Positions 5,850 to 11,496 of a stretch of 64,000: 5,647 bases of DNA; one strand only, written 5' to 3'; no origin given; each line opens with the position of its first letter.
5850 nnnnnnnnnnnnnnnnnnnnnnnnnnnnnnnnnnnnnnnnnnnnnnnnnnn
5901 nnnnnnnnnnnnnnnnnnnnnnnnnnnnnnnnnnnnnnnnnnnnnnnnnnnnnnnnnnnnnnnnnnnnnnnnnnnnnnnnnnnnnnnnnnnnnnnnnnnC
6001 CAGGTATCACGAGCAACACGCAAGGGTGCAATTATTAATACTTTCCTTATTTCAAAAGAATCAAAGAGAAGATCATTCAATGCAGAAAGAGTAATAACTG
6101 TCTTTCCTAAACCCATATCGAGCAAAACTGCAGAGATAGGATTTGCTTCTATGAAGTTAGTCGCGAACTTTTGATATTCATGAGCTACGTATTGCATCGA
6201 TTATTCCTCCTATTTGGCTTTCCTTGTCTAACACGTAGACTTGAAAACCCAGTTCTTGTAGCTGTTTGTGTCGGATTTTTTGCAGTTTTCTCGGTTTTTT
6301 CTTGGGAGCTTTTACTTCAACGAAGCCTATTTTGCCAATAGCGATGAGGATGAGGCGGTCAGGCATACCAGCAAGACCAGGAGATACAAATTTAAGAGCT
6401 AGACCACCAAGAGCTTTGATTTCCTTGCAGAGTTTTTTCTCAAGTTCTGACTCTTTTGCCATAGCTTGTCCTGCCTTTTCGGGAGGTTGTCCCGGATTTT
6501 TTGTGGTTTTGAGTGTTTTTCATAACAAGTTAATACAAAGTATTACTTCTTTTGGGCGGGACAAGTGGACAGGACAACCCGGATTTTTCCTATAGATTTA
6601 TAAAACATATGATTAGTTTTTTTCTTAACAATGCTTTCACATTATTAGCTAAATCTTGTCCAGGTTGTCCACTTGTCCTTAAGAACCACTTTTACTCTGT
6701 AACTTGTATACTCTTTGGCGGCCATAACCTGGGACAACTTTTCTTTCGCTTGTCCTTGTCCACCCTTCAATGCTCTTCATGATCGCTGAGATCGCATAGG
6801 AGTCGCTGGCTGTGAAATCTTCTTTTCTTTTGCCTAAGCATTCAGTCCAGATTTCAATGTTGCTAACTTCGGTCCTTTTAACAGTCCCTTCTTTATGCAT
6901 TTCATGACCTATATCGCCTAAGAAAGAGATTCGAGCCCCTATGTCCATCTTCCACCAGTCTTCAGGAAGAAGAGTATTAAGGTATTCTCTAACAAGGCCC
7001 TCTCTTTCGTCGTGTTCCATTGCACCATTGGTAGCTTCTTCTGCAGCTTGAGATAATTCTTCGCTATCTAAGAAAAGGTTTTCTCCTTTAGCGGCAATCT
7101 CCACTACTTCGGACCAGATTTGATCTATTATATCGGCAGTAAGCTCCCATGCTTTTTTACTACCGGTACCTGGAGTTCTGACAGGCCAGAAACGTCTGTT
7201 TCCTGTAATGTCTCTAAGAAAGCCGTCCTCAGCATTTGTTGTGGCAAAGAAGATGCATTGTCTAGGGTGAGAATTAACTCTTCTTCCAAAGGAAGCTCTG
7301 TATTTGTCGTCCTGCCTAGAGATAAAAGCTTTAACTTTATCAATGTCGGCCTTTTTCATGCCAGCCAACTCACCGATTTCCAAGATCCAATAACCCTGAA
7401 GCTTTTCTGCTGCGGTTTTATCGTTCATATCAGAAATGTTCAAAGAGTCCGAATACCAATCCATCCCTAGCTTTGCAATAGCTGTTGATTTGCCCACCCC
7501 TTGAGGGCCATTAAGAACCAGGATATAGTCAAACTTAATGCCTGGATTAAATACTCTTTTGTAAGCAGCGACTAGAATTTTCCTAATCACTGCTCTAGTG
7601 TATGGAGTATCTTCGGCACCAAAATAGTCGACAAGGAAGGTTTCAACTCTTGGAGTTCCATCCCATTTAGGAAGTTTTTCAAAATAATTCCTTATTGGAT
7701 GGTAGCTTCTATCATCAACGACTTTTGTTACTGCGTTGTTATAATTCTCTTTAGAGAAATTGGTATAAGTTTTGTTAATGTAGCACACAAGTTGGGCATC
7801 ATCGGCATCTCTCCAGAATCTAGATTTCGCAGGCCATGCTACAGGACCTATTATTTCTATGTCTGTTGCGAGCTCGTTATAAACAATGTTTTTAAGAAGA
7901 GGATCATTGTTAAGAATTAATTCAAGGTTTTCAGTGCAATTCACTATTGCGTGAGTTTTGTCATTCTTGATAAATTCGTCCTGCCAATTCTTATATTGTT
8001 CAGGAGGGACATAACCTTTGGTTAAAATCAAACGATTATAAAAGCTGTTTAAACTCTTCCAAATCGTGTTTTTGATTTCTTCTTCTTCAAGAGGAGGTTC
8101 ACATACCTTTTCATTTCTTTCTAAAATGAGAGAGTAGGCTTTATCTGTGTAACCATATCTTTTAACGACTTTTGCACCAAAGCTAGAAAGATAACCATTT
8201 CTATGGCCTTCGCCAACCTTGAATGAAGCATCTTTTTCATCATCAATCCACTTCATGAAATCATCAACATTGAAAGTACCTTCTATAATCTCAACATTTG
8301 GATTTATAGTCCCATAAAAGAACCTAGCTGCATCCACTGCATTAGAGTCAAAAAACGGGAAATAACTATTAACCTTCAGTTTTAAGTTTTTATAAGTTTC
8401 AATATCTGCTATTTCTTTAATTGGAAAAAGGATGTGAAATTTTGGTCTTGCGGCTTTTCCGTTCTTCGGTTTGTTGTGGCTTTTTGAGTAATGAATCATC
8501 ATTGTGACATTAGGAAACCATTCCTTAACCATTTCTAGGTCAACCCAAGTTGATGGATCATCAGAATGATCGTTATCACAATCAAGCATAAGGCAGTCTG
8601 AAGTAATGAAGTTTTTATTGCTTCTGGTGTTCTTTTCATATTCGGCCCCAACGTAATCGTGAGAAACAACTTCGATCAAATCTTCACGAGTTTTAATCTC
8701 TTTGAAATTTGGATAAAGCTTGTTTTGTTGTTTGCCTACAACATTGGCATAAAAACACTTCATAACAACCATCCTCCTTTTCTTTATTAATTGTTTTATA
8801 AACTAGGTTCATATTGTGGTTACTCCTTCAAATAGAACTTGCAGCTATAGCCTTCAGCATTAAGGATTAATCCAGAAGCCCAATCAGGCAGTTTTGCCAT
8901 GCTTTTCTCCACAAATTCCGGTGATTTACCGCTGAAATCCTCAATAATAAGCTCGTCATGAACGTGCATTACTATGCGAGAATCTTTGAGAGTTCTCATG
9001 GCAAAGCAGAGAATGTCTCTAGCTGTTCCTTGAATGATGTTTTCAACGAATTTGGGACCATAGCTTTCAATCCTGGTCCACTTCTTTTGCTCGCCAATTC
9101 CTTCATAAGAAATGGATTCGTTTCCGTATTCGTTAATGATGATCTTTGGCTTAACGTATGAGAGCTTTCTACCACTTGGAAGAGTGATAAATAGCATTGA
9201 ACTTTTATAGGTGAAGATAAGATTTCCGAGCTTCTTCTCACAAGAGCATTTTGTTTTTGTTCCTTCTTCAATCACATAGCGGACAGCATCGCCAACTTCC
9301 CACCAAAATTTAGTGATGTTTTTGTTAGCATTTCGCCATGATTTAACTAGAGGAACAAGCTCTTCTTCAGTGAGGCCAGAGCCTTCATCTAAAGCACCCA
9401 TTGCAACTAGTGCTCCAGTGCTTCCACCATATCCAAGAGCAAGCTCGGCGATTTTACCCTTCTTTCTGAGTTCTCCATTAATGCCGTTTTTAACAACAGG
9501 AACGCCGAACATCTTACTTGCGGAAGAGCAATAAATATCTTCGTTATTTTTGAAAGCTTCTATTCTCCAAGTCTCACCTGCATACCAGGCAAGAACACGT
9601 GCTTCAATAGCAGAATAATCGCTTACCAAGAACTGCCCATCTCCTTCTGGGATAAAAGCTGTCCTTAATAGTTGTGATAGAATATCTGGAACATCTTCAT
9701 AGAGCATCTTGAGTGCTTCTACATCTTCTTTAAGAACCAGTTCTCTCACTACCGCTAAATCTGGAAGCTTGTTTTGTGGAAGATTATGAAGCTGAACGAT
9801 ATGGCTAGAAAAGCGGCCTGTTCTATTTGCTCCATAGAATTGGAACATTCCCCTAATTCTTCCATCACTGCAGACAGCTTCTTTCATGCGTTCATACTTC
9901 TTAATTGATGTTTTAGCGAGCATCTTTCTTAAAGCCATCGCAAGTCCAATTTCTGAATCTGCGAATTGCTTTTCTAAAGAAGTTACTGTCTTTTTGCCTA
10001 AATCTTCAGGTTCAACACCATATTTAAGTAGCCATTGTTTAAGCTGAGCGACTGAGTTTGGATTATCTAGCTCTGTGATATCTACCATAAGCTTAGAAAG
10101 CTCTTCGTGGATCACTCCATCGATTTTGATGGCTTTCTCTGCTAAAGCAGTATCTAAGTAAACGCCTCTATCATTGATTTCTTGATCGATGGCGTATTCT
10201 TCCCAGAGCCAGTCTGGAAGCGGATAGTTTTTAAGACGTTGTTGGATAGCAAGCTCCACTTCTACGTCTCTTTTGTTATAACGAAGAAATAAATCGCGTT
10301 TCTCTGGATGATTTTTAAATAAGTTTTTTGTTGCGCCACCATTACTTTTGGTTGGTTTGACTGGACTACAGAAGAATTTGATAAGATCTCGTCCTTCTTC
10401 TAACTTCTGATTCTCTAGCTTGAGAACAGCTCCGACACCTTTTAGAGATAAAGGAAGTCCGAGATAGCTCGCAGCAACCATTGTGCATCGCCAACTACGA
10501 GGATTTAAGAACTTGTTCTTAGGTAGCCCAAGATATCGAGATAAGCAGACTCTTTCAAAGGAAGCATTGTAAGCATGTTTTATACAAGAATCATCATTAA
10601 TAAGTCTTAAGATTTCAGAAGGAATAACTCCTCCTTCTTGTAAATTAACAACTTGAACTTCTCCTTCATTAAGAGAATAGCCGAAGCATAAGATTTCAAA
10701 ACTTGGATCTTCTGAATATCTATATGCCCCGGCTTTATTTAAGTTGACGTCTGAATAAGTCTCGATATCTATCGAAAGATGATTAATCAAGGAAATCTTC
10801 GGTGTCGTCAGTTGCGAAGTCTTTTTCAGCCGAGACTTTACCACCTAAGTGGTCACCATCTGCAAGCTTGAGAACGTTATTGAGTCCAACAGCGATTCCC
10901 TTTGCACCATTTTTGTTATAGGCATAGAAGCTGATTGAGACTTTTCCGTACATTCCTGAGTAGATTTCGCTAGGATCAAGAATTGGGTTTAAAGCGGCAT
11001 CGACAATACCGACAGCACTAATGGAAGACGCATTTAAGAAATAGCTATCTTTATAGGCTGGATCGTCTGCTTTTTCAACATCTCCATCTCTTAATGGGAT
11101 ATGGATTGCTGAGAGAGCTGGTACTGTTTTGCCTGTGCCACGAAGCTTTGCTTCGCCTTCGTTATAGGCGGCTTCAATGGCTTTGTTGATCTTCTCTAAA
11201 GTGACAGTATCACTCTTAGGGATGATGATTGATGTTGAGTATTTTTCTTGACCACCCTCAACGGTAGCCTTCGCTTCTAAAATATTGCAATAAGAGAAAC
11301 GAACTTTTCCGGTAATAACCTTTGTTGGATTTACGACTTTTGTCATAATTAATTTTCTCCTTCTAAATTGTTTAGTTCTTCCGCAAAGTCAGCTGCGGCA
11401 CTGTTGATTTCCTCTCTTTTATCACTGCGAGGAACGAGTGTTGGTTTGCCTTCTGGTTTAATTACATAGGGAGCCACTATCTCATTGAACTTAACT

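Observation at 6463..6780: Iteron-like GGACAA[GC] repeat cluster with long inverted repeat and AT-rich spacer: candidate origin of the phage replication module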

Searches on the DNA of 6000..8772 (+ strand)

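Call 7: search_dna_similar(query=window:6100-7000:+, collection=phages, mode=distant, max_rows=30)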
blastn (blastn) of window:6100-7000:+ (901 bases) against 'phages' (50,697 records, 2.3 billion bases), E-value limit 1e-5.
Records with a match: 5; places in all: 5; records where one place covers at least 80% of the query: 0.
Best place of each record, by identity: 60-80% 5.
By first word of the organism name: Anaeroplasmataceae 1; phage 1; Ruminococcus 1; Terrisporobacter 1; Gardnerella 1.
By host as written in the record: Anaeroplasmataceae 1; - 1; Ruminococcus sp. 1; Terrisporobacter petrolearius DSL 1; Gardnerella vaginalis P680 1.
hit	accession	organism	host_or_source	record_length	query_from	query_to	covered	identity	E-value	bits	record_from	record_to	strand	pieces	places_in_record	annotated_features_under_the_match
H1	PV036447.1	Anaeroplasmataceae phage NatCom_34063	Anaeroplasmataceae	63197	1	318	35%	69.4%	7e-28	131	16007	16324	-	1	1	endonuclease | hypothetical protein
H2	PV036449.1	phage NatCom_35866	human feces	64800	1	310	34%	65.6%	5e-10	73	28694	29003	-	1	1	hypothetical protein (x2)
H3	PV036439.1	Ruminococcus phage NatCom_28274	Ruminococcus sp.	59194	1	283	31%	66.0%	3e-7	64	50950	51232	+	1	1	endonuclease | DNA helicase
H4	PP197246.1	Terrisporobacter phage TPDSL_ph1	Terrisporobacter petrolearius DSL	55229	4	239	26%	67.9%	4e-12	79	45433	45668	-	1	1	endonuclease | DNA helicase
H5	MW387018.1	Gardnerella phage vB_Gva_AB1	Gardnerella vaginalis P680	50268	677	791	13%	73.3%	3e-7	64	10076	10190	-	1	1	hypothetical protein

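Call 8: search_rna_families(source=window, start=6000, end=7200, threshold=evalue, max_evalue=10)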
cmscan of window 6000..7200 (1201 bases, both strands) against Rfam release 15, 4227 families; matches with E-value up to 10: 2.
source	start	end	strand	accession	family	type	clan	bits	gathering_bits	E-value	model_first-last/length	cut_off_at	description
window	7120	7165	-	RF01078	PK-PYVV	Cis-reg;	-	18.3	65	2.2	1-58/58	no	3'-terminal pseudoknot in PYVV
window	6798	6833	+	RF00489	ctRNA_p42d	Gene; antisense;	-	16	50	3.7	1-46/46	no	ctRNA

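Call 21: search_rna_families(sources=[L074, L062, L004, L040, L109, L016, L030, L012, L082, L089, L015, L078, L028, L007, L010, L042, L057, L110, L045], threshold=gathering)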
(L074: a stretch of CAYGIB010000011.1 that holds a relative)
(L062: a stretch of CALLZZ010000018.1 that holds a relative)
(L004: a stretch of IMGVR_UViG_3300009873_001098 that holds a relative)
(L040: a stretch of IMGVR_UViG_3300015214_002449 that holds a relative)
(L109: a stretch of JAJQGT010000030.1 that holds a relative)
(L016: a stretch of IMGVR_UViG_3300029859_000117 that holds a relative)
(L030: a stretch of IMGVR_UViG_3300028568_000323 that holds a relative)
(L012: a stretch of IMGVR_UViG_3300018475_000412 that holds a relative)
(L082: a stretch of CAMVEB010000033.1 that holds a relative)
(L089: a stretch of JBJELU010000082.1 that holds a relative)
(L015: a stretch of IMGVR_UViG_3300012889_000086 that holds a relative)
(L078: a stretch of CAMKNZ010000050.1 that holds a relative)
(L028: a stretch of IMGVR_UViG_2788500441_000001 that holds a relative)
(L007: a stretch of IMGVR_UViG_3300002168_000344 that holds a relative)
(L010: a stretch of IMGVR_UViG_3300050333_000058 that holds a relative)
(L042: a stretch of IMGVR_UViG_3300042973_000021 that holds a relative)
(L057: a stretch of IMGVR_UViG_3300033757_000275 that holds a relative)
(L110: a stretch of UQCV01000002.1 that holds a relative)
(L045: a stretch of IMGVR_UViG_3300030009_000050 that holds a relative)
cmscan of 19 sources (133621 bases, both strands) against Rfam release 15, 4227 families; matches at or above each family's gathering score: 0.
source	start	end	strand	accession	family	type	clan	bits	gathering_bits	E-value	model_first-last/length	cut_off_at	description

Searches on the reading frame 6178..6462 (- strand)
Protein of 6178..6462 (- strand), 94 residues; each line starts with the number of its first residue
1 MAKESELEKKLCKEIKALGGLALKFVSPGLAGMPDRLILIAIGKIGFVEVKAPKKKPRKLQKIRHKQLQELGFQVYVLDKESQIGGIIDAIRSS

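Call 6: search_protein_families(library=pfam, proteins=[window:6178-6462:-])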
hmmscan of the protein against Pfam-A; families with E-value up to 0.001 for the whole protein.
window:6178-6462:- (94 aa): 1 family
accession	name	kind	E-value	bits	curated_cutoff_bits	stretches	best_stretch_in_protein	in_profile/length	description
PF08774.17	VRR_NUC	-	0.00016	22.2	23.8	1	29-78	60-112/116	VRR-NUC domain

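Call 63: search_protein_families(library=phrogs, proteins=[window:6178-6462:-])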
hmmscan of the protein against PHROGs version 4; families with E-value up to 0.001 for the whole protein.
window:6178-6462:- (94 aa): 3 families
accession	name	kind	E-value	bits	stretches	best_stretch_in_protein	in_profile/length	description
phrog_93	-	DNA, RNA and nucleotide metabolism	5.7e-29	102.2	1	1-92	351-442/613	endonuclease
phrog_824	-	unknown function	5.7e-06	27.4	1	31-77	112-160/265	-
phrog_5702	-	DNA, RNA and nucleotide metabolism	2.2e-05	25.4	1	31-77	5-52/70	Holliday junction resolvase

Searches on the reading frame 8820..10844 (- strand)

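Call 6: search_protein_families(library=pfam, proteins=[window:8820-10844:-])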
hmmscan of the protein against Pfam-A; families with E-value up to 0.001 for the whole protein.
window:8820-10844:- (674 aa): 1 family
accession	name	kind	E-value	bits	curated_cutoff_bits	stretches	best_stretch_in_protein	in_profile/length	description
PF00476.26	DNA_pol_A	-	2.4e-26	93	34.3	2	252-479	18-226/381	DNA polymerase family A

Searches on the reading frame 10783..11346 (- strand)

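Call 6: search_protein_families(library=pfam, proteins=[window:10783-11346:-])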
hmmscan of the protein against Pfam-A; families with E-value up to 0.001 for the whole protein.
window:10783-11346:- (187 aa): 1 family
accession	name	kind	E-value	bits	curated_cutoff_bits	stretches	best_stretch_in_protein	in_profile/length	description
PF10991.15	Enc34_ssDNA-bd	-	2.7e-67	226.3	26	1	8-186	1-176/176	Enterobacter phage Enc34, ssDNA-binding protein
